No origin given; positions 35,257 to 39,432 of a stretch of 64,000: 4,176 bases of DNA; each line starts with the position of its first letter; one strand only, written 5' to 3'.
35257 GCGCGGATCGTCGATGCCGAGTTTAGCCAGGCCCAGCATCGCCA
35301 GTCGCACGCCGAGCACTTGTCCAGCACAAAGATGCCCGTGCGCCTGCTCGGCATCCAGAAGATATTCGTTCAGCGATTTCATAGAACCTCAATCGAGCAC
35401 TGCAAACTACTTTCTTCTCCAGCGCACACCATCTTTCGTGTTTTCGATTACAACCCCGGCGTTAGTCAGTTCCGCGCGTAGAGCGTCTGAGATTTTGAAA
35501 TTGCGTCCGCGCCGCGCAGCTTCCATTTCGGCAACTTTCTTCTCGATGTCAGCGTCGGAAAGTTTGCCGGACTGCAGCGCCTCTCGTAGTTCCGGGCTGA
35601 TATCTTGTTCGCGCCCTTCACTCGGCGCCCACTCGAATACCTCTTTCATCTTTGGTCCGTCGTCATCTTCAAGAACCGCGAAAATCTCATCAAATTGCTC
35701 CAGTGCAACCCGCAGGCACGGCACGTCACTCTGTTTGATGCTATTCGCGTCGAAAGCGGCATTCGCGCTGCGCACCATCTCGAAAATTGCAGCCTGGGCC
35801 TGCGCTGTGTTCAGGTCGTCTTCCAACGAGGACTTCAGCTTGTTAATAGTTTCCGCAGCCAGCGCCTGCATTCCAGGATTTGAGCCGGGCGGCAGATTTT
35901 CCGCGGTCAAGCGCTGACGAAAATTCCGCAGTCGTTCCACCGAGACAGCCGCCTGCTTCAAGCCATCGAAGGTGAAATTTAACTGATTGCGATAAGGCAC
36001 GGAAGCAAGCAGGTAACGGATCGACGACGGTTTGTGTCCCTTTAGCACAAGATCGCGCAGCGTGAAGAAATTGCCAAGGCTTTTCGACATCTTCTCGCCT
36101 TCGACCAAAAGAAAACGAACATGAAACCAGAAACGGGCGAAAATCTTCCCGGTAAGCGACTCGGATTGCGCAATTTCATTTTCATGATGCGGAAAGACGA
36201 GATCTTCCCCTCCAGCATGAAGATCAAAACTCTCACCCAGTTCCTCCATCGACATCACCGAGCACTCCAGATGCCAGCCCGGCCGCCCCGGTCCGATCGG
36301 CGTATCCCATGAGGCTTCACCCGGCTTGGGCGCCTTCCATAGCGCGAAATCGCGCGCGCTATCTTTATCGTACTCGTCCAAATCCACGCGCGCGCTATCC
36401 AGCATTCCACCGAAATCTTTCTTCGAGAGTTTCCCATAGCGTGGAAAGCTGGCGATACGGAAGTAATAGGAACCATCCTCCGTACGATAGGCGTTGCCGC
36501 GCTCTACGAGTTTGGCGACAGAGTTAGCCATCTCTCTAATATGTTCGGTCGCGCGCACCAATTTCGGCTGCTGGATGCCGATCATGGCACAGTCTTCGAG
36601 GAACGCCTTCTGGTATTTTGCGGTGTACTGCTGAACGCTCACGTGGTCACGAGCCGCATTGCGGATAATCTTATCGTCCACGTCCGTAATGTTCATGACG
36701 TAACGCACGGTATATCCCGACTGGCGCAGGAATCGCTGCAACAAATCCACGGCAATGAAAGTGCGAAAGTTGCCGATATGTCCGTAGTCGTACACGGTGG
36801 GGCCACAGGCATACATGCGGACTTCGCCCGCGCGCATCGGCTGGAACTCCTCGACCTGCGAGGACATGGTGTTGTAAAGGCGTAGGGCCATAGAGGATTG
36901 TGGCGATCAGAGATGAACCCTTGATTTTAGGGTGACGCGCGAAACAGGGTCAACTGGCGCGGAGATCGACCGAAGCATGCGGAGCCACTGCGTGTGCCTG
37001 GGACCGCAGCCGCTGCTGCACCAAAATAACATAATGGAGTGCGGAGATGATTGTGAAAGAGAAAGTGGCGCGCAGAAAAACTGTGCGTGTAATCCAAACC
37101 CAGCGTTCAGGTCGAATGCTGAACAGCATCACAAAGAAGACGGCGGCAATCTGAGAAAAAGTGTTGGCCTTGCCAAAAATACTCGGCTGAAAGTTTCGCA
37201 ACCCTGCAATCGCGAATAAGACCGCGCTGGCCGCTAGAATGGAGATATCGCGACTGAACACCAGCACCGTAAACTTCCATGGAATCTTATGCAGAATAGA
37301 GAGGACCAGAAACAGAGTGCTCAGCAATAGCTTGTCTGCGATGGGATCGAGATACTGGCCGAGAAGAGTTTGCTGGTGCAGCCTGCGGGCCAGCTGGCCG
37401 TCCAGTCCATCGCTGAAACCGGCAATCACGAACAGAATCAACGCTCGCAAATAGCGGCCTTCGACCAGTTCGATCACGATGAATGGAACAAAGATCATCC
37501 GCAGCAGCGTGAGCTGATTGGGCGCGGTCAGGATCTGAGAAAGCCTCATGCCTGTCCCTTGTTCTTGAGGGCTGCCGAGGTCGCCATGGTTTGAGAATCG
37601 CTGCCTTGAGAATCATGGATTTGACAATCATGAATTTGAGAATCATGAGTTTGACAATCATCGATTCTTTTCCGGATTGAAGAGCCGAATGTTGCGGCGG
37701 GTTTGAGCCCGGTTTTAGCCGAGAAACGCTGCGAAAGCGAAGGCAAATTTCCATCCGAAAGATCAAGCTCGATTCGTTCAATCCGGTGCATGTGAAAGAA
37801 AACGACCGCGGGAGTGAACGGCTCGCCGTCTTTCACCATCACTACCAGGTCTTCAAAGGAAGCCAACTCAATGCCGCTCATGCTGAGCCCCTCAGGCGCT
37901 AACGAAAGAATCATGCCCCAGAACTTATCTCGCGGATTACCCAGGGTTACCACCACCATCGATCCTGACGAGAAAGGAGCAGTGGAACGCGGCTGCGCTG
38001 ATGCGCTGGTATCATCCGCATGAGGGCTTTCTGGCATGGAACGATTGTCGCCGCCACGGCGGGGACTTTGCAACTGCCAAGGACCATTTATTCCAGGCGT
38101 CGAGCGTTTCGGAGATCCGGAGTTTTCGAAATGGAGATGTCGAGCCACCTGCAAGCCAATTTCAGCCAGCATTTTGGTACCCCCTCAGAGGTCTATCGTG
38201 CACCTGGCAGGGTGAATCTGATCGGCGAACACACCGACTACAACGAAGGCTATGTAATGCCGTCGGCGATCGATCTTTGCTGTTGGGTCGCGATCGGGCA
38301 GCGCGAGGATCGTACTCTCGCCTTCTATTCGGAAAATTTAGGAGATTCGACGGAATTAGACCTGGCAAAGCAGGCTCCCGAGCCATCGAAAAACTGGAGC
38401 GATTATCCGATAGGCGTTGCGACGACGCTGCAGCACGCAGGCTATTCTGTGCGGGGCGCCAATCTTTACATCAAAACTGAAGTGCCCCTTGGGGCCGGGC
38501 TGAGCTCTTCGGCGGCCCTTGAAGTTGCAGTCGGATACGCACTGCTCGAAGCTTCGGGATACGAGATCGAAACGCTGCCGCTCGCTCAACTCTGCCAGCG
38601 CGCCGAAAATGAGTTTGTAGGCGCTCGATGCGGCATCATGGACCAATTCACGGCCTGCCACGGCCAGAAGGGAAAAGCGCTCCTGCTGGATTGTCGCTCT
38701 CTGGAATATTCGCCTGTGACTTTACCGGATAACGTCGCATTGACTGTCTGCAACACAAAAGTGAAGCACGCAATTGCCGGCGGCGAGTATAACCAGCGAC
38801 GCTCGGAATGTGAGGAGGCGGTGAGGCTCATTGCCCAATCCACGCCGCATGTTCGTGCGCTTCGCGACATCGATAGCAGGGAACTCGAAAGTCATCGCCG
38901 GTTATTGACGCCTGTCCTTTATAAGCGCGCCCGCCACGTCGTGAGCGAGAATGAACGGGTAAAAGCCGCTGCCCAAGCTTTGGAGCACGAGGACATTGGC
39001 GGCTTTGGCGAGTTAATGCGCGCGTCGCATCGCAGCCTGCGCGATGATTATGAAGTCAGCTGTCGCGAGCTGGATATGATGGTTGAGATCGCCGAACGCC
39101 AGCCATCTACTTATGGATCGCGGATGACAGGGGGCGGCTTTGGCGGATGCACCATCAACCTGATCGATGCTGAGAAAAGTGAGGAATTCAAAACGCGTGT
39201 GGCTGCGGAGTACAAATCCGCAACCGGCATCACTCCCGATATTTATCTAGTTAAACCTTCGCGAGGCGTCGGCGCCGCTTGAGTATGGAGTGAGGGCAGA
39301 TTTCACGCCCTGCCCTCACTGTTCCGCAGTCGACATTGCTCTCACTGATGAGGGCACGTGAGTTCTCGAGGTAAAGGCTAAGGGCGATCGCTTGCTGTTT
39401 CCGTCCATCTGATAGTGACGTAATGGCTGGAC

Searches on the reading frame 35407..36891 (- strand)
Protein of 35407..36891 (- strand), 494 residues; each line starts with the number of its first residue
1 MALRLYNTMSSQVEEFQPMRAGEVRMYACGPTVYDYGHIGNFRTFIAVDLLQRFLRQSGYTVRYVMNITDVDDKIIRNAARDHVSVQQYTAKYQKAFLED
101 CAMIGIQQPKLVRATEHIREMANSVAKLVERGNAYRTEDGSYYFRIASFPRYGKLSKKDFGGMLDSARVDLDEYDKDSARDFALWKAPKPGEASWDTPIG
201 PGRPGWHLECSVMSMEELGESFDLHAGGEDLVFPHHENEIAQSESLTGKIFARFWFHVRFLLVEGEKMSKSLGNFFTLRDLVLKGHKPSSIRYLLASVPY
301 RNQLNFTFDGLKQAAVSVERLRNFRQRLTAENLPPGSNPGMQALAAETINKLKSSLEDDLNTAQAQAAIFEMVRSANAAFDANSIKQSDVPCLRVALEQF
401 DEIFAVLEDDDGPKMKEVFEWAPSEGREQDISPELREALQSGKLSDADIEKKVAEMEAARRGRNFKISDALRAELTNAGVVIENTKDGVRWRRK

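Call 7: search_protein_families(library=pfam, proteins=[window:35407-36891:-])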
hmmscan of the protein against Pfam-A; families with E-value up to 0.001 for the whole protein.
window:35407-36891:- (494 aa): 7 families
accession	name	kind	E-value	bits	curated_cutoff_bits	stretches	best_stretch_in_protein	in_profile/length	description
PF01406.26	tRNA-synt_1e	-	3.4e-111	371.9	27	1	16-314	2-299/301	tRNA synthetases class I (C) catalytic domain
PF09334.17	tRNA-synt_1g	-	1.6e-14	54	20.1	2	37-143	14-122/391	tRNA synthetases class I (M)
PF01921.24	tRNA-synt_1f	-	1.8e-09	37.5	27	1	260-315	275-329/360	tRNA synthetases class I (K)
PF09190.17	DALR_2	-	4.4e-08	34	22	1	354-404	4-53/57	DALR domain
PF23493.1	CysS_C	-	0.0002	21.8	23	0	457-492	16-51/51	Cysteinyl-tRNA ligase anticodon binding domain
PF00133.28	tRNA-synt_1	-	0.00051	19.4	22.7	0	224-306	331-413/414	tRNA synthetases class I (I, L, M and V)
PF00749.27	tRNA-synt_1c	-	0.00089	18.7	23.4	0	87-138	46-98/314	tRNA synthetases class I (E and Q), catalytic domain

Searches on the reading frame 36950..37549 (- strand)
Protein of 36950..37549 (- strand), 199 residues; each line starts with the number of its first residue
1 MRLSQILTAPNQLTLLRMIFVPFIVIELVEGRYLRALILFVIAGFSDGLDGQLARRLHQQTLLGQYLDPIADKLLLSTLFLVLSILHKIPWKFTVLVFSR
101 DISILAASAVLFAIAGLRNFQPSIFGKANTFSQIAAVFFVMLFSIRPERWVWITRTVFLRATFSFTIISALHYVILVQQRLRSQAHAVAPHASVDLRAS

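Call 7: search_protein_families(library=pfam, proteins=[window:36950-37549:-])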
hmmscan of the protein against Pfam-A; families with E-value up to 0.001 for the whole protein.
window:36950-37549:- (199 aa): 1 family
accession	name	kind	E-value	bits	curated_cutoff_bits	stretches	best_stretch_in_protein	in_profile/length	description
PF01066.26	CDP-OH_P_transf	-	1.9e-35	122.9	22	1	8-154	2-138/152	CDP-alcohol phosphatidyltransferase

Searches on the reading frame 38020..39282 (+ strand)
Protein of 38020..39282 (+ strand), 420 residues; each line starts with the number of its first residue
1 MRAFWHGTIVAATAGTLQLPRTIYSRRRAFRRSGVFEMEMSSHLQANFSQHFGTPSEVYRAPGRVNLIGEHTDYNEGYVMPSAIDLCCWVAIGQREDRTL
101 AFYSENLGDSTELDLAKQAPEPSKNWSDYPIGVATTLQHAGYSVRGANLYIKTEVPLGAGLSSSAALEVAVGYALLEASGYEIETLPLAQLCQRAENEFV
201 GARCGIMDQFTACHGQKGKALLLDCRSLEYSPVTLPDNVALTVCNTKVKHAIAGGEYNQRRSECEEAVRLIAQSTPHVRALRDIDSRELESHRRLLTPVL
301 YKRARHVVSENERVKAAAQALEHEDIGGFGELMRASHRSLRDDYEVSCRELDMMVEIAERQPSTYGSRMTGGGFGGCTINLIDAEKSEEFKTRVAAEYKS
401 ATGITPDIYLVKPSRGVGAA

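Call 7: search_protein_families(library=pfam, proteins=[window:38020-39282:+])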
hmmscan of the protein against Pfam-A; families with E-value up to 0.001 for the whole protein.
window:38020-39282:+ (420 aa): 3 families
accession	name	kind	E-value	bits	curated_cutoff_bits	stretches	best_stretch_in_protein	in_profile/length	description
PF10509.15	GalKase_gal_bdg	-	2.5e-21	75.4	23.1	1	47-93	2-48/49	Galactokinase galactose-binding signature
PF00288.32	GHMP_kinases_N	-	4.3e-20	72.2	22.3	1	129-215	2-86/87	GHMP kinases N terminal domain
PF08544.19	GHMP_kinases_C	-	1.8e-11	44.7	21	1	318-399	2-84/85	GHMP kinases C terminal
